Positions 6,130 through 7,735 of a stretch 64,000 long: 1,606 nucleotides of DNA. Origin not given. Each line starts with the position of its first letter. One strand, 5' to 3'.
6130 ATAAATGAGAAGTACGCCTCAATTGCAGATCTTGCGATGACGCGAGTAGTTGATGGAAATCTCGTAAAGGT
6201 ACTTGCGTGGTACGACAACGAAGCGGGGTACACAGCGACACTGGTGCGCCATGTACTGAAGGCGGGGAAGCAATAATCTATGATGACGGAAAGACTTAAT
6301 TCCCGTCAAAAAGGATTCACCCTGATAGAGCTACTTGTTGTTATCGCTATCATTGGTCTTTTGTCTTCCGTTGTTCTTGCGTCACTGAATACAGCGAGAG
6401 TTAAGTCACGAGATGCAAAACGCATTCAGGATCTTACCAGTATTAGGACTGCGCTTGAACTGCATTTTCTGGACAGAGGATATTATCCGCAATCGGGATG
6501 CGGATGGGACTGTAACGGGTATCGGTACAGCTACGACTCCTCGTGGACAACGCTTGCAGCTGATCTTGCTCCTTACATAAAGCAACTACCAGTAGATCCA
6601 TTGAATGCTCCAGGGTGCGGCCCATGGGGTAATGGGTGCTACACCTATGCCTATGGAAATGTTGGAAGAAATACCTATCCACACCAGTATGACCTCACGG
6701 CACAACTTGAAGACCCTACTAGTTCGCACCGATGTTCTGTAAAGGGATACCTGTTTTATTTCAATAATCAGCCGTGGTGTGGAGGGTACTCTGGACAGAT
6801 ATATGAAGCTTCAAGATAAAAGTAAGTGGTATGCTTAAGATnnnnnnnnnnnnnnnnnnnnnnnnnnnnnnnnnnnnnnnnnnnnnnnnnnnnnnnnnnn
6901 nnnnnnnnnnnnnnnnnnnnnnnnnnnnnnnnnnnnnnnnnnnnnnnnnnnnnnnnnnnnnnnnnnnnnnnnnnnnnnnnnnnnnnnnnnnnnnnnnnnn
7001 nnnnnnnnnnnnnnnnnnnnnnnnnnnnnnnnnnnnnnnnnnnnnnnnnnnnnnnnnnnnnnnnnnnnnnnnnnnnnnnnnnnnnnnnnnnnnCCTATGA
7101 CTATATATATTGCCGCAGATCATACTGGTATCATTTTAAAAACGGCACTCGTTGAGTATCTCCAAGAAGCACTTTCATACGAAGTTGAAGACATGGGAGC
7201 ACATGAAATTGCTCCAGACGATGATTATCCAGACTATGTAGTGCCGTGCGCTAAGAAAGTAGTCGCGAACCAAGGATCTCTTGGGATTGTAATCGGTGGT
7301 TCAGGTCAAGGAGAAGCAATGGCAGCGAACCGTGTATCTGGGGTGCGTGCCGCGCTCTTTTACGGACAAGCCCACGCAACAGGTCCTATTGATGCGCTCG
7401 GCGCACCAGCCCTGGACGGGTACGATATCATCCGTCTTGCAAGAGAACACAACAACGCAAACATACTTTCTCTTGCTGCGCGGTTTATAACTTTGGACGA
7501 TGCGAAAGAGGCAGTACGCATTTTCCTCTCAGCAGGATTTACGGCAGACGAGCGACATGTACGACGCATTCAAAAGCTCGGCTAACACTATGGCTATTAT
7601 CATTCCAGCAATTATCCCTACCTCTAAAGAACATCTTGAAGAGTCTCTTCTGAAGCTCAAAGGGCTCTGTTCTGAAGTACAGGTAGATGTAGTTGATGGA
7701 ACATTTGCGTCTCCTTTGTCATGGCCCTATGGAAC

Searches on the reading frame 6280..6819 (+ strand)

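Call 31: search_protein_families(library=pfam, proteins=[window:6280-6819:+], max_evalue=0.01)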
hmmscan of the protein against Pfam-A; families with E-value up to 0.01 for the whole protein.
window:6280-6819:+ (179 aa): 2 families
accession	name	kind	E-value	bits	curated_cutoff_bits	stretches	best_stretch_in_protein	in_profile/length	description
PF07963.17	N_methyl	-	3.8e-10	39.4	21.2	1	8-33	2-27/27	Prokaryotic N-terminal methylation motif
PF08334.16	T2SSG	-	0.0073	16.8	21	0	42-110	8-72/108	Type II secretion system (T2SS), protein G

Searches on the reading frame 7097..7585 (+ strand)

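Call 31: search_protein_families(library=pfam, proteins=[window:7097-7585:+], max_evalue=0.01)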
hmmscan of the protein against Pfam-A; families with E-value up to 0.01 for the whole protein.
window:7097-7585:+ (162 aa): 1 family
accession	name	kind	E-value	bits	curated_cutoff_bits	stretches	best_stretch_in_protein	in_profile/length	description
PF02502.23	LacAB_rpiB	-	1.9e-39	135.2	24.7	2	3-94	1-90/138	Ribose/Galactose Isomerase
